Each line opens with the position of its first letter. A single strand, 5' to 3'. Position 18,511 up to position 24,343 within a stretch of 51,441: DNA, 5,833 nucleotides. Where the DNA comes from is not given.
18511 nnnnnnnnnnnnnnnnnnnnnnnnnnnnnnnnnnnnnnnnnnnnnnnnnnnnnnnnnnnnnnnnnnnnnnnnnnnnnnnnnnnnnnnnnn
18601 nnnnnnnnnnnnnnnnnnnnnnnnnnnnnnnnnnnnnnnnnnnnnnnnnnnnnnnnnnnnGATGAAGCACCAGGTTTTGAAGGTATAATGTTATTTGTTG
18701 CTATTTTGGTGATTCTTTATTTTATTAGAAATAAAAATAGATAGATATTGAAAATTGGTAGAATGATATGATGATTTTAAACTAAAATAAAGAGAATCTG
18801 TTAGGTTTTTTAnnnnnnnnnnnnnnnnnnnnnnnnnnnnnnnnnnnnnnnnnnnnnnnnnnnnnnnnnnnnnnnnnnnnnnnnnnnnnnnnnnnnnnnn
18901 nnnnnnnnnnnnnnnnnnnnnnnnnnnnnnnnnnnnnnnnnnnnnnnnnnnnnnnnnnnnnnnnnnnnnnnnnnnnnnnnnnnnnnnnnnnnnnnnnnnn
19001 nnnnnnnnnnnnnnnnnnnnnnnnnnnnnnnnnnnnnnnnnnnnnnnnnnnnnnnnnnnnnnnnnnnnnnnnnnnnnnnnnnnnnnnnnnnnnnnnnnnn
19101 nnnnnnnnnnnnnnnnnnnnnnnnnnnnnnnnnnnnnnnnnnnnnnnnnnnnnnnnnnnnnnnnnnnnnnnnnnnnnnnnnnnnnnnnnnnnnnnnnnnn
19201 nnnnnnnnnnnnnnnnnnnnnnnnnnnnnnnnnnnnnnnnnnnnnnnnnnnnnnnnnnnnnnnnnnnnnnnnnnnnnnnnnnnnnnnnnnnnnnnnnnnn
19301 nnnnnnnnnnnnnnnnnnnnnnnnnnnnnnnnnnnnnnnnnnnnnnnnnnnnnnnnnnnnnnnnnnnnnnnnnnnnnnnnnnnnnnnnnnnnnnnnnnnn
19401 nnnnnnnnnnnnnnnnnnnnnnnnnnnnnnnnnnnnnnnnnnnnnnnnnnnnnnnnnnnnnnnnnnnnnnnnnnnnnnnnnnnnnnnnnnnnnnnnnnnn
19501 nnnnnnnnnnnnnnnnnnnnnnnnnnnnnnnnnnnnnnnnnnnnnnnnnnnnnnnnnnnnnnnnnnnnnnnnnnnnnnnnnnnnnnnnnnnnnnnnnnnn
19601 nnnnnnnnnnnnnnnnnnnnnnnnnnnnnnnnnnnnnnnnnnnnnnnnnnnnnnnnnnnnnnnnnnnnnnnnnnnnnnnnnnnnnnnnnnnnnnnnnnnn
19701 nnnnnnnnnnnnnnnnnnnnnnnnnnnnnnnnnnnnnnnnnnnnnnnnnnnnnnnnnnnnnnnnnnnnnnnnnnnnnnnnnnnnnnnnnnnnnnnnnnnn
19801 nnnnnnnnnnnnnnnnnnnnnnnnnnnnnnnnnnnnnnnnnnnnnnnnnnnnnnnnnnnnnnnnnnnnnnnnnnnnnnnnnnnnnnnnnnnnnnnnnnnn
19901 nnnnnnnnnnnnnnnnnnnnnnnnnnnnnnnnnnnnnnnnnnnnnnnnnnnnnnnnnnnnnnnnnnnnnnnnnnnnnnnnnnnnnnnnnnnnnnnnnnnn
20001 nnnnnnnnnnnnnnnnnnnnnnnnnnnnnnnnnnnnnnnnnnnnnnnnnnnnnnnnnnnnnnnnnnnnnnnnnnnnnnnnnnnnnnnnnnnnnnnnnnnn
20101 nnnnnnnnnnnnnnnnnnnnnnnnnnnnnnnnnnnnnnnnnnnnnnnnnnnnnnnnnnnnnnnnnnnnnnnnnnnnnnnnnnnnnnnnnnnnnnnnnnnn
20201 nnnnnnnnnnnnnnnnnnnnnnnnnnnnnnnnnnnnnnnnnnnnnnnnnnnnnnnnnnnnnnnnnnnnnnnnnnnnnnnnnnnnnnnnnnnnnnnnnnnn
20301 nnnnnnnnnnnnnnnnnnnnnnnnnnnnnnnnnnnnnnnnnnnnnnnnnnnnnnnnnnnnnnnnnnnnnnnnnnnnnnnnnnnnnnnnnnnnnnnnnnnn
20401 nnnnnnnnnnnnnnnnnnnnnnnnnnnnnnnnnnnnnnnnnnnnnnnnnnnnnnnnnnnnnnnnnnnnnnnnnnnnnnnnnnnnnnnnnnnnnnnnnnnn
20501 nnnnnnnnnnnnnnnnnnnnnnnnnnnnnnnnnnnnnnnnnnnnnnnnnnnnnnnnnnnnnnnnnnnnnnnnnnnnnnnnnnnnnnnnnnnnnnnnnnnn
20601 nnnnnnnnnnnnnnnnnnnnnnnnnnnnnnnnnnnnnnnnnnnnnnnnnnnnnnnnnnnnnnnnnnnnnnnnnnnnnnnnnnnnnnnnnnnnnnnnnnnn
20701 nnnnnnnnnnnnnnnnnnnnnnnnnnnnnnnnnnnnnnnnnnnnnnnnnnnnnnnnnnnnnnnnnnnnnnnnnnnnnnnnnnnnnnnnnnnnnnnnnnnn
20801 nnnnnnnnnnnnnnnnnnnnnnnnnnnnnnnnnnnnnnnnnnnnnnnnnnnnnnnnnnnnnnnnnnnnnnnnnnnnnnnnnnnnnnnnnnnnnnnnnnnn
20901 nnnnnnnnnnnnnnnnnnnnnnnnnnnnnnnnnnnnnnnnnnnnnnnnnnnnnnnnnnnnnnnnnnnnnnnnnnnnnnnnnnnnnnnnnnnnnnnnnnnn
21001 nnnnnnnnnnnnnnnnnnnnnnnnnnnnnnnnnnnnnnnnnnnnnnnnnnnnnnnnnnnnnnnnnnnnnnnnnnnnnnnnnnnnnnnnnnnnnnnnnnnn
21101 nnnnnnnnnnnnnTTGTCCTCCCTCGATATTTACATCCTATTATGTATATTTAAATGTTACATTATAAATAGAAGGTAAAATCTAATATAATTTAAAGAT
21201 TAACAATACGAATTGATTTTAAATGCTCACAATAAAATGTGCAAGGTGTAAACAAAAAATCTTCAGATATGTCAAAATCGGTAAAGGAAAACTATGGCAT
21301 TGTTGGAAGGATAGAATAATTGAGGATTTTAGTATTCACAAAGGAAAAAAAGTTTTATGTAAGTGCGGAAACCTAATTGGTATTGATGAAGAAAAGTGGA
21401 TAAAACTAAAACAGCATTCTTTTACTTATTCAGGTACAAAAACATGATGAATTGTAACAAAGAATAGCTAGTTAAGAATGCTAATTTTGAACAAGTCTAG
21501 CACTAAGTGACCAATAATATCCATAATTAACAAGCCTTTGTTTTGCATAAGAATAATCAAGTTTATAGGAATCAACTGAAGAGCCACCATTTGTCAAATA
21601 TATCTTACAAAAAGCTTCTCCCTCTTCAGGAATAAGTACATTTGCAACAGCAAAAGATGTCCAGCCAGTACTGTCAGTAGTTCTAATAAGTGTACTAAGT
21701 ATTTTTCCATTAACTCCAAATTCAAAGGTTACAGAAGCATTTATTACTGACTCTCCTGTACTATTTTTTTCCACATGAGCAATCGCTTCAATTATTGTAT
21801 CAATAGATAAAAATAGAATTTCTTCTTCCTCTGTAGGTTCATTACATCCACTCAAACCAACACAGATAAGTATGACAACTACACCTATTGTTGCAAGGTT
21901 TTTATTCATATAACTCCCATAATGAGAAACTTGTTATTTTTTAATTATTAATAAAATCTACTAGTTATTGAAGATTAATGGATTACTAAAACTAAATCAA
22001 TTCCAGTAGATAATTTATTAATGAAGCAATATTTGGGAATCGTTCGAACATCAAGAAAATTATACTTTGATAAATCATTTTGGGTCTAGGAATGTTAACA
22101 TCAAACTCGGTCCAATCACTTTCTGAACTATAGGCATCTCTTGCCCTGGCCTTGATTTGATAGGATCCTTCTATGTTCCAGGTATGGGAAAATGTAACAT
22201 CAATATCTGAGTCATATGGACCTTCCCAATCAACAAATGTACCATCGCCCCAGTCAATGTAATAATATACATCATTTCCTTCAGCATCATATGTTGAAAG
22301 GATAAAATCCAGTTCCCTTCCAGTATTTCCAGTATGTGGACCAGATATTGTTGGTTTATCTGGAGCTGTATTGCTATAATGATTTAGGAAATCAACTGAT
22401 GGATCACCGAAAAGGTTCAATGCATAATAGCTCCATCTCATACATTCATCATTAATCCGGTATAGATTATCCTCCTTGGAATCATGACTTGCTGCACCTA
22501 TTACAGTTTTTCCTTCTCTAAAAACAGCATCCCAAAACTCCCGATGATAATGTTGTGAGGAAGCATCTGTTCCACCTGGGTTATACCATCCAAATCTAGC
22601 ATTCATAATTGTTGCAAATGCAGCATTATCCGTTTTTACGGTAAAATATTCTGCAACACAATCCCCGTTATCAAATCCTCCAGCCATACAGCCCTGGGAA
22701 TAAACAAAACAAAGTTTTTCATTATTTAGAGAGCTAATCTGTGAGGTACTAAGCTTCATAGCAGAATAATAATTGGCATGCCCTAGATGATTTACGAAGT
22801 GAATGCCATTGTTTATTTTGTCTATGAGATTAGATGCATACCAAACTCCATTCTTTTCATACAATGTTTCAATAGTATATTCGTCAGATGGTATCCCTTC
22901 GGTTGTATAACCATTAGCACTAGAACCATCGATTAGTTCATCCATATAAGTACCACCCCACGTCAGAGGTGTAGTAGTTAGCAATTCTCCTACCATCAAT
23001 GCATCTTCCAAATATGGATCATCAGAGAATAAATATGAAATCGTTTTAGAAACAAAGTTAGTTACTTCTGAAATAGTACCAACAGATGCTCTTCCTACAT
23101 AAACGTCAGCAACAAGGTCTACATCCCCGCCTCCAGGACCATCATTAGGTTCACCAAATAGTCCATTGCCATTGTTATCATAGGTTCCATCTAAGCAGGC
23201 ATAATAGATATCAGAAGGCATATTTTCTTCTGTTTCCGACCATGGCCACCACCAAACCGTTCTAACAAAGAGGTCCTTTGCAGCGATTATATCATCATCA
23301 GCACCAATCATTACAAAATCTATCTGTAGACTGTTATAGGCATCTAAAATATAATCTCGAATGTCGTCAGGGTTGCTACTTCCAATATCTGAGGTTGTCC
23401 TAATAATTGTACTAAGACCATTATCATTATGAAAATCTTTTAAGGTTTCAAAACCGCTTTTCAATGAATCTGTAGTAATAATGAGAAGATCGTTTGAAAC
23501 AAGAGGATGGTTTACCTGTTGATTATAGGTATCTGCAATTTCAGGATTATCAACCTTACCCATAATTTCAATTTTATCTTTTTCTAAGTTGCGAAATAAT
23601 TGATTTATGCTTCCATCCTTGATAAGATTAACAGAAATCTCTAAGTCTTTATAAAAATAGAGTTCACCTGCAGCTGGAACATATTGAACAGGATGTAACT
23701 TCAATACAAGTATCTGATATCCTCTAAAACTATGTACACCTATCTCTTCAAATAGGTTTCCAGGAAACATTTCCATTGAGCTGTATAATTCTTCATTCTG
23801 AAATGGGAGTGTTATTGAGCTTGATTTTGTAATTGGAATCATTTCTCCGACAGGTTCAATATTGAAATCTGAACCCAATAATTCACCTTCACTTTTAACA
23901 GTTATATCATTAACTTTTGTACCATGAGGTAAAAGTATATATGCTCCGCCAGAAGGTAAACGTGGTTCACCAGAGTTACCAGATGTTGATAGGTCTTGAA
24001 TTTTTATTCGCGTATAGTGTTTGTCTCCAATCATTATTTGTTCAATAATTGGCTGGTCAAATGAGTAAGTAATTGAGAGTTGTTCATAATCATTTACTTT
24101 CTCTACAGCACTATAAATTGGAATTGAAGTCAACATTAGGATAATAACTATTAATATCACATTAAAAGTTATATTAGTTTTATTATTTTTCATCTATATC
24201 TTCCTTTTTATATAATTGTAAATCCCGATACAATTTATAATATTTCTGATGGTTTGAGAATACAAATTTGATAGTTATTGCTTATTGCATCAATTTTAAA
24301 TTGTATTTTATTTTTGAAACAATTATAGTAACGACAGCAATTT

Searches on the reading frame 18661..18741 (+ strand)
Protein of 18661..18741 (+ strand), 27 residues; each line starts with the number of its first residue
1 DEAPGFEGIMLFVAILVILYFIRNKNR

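Call 19: search_protein_families(library=ncbifam, proteins=[window:18661-18741:+], max_evalue=10)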
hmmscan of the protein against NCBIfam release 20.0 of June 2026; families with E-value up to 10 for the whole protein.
seq(27 aa): 3 families
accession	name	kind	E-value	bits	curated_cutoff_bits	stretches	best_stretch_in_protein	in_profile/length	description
NF045529.2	Heimdall-CTERM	domain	0.00018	21.8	24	1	3-23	2-23/26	Heimdall-CTERM domain-containing surface protein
NF033507.3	Loki-CTERM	subfamily_domain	0.0088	16.3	19.9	1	4-27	2-25/27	Loki-CTERM sorting domain-containing protein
TIGR03024.1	arch_PEF_CTERM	domain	0.023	14.9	23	1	6-25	4-25/25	PEF-CTERM sorting domain-containing protein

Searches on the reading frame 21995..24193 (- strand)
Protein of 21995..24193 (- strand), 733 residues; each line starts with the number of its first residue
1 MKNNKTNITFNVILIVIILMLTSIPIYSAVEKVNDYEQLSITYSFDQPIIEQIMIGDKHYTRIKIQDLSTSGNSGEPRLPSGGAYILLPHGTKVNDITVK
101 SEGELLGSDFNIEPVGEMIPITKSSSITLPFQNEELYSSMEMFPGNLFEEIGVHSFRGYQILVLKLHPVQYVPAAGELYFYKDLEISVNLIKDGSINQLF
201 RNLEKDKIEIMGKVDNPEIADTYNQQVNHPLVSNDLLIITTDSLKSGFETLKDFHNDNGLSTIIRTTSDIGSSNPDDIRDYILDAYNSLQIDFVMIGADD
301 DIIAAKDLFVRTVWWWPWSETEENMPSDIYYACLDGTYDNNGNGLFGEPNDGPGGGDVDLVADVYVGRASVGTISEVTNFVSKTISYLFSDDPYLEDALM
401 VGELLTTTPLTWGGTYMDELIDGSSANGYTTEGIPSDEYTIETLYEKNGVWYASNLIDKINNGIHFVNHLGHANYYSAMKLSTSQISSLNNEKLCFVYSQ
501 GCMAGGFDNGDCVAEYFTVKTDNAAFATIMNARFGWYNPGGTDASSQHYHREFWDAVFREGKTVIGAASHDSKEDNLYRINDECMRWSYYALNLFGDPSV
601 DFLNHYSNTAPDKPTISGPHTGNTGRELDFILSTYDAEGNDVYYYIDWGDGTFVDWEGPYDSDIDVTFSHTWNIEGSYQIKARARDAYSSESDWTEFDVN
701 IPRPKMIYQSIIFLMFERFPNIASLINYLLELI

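Call 6: search_protein_families(library=pfam, proteins=[window:21995-24193:-], max_evalue=0.01)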
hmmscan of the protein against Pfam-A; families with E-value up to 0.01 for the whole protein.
window:21995-24193:- (733 aa): 4 families
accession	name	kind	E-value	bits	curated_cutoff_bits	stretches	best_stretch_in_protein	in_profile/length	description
PF01364.23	Peptidase_C25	-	9e-52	177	23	1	237-600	2-372/374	Peptidase family C25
PF08126.16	Propeptide_C25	-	4.2e-12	46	22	1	40-195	23-177/205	Propeptide_C25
PF00801.26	PKD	-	3.1e-09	37.1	23.5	1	620-699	9-80/80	PKD domain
PF18911.6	PKD_4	-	0.0058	17.1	27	0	609-693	2-77/85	PKD domain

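Call 7: search_protein_families(library=ncbifam, proteins=[window:21995-24193:-], max_evalue=0.01)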
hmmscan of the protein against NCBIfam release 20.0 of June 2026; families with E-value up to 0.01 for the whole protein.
window:21995-24193:- (733 aa): 2 families
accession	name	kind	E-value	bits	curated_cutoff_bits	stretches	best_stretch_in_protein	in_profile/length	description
NF033707.1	T9SS_sortase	equivalog_domain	8.6e-12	43.5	420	1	213-601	346-731/1095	type IX secretion system sortase PorU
NF052324.1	PorU_rel_Nterm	equivalog_domain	1.8e-06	26.4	450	1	453-604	613-767/879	putative type IX secretion system sortase PorU2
